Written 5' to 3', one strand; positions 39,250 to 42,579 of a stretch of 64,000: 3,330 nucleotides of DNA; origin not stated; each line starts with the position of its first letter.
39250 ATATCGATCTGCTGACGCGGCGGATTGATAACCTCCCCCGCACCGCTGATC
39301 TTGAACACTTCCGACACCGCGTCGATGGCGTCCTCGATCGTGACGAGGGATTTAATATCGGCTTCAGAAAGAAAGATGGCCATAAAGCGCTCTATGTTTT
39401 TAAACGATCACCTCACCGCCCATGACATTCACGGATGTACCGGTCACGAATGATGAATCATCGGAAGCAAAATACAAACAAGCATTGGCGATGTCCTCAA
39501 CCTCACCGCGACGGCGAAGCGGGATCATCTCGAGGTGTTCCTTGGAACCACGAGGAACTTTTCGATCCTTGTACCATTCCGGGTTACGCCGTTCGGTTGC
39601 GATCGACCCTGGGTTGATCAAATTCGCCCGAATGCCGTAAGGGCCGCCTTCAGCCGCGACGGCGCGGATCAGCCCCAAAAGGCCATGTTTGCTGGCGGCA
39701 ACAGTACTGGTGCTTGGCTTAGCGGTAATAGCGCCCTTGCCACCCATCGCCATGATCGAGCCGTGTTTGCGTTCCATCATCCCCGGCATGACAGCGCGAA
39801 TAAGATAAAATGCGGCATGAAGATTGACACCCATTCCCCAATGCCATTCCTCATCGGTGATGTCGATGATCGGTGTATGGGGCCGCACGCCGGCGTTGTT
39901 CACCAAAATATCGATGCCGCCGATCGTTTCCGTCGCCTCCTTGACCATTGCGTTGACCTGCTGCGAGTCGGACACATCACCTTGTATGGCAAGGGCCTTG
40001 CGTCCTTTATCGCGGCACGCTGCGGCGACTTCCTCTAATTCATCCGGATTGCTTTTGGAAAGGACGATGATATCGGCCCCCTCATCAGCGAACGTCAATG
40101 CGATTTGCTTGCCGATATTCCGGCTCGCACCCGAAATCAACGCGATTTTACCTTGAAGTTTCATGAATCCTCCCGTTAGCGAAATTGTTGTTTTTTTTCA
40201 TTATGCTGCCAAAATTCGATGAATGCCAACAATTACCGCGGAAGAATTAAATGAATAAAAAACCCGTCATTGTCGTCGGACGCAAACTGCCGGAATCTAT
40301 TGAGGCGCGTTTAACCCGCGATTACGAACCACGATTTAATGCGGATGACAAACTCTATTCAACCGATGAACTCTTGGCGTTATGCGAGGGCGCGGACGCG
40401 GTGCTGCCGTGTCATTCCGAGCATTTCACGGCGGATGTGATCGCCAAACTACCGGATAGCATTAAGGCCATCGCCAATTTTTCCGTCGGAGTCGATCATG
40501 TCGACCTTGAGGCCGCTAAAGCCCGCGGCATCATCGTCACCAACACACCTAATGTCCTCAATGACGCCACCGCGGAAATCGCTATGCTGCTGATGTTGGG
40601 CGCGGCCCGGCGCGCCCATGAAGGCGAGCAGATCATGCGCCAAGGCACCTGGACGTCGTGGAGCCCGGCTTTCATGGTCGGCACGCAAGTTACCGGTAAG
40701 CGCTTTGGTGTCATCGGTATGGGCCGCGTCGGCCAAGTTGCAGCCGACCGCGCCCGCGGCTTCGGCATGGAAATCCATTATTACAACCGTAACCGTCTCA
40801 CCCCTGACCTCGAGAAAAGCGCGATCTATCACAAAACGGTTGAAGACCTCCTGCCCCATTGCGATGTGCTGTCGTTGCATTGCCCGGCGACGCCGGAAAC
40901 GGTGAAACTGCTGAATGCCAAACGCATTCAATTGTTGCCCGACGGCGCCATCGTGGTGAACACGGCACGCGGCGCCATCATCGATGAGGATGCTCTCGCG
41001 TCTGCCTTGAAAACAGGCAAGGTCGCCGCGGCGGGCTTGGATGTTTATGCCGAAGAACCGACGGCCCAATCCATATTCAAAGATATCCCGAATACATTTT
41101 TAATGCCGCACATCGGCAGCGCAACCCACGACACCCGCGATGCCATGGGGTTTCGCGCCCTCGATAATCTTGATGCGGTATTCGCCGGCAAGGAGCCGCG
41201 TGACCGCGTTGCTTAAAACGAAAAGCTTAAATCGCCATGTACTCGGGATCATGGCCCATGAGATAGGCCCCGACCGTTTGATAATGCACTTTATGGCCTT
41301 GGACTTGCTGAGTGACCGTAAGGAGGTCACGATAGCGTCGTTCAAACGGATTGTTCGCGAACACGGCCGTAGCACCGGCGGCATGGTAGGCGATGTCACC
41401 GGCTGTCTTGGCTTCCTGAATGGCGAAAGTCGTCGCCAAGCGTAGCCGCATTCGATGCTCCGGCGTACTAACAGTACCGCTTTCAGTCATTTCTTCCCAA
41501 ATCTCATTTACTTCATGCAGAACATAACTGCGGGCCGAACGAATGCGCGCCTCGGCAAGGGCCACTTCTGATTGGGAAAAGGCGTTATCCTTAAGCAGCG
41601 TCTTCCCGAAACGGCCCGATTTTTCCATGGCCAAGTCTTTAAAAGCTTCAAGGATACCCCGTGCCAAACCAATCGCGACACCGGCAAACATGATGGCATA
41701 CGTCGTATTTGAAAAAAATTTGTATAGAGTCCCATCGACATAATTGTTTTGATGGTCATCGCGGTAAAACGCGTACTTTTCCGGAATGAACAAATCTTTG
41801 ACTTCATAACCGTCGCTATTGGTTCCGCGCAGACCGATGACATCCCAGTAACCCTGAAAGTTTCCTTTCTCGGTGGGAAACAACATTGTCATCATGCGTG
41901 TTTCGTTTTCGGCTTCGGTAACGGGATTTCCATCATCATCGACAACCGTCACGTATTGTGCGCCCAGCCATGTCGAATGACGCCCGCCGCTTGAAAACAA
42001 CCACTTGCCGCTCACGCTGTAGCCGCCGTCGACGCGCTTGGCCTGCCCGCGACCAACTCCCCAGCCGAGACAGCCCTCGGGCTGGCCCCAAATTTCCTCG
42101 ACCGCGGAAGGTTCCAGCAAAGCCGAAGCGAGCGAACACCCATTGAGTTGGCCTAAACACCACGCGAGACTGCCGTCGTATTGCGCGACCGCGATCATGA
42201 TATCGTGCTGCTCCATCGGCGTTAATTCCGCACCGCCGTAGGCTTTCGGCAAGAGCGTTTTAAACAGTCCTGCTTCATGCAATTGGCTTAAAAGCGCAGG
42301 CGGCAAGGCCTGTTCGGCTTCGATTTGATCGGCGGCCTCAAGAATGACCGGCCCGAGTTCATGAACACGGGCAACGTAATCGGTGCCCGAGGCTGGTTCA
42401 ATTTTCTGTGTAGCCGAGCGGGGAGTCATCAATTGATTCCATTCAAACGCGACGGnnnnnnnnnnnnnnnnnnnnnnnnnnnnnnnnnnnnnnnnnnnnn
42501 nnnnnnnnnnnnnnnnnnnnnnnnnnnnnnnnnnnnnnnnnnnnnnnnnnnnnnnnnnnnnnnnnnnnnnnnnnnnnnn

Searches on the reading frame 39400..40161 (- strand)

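Call 9: search_protein_families(library=pfam, proteins=[window:39400-40161:-], max_evalue=0.00001)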
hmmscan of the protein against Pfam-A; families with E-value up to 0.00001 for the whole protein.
window:39400-40161:- (253 aa): 4 families
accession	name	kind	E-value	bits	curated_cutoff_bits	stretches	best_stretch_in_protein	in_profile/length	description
PF13561.12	adh_short_C2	-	5.7e-57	193.4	27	1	11-249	1-234/236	Enoyl-(Acyl carrier protein) reductase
PF00106.31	adh_short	-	8.6e-49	166.1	26.6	1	5-194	1-189/195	short chain dehydrogenase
PF08659.16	KR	-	8.2e-12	45.8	22.6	1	8-125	4-124/180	KR domain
PF23441.1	SDR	-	2.1e-09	37.6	27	1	47-250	54-255/258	SDR-like rossmann domain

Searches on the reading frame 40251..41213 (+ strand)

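Call 9: search_protein_families(library=pfam, proteins=[window:40251-41213:+], max_evalue=0.00001)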
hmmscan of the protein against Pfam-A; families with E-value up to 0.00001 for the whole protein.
window:40251-41213:+ (321 aa): 2 families
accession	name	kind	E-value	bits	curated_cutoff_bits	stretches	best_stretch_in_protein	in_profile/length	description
PF02826.25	2-Hacid_dh_C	-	1.2e-56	191.4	25.1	1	113-289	2-178/178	D-isomer specific 2-hydroxyacid dehydrogenase, NAD binding domain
PF00389.36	2-Hacid_dh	-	1.2e-28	99.9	24.6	1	25-320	20-133/134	D-isomer specific 2-hydroxyacid dehydrogenase, catalytic domain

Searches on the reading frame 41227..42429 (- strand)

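Call 9: search_protein_families(library=pfam, proteins=[window:41227-42429:-], max_evalue=0.00001)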
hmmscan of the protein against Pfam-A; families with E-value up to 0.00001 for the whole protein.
window:41227-42429:- (400 aa): 3 families
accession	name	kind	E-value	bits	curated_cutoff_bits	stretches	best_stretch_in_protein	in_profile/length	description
PF08028.16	Acyl-CoA_dh_2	-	1.7e-22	80.6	22.7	1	246-374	1-128/134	Acyl-CoA dehydrogenase, C-terminal domain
PF02771.21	Acyl-CoA_dh_N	-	5.2e-08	33.7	22.9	1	30-94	20-84/113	Acyl-CoA dehydrogenase, N-terminal domain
PF00441.29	Acyl-CoA_dh_1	-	8.6e-06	26.4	22.4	0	246-371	16-130/150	Acyl-CoA dehydrogenase, C-terminal domain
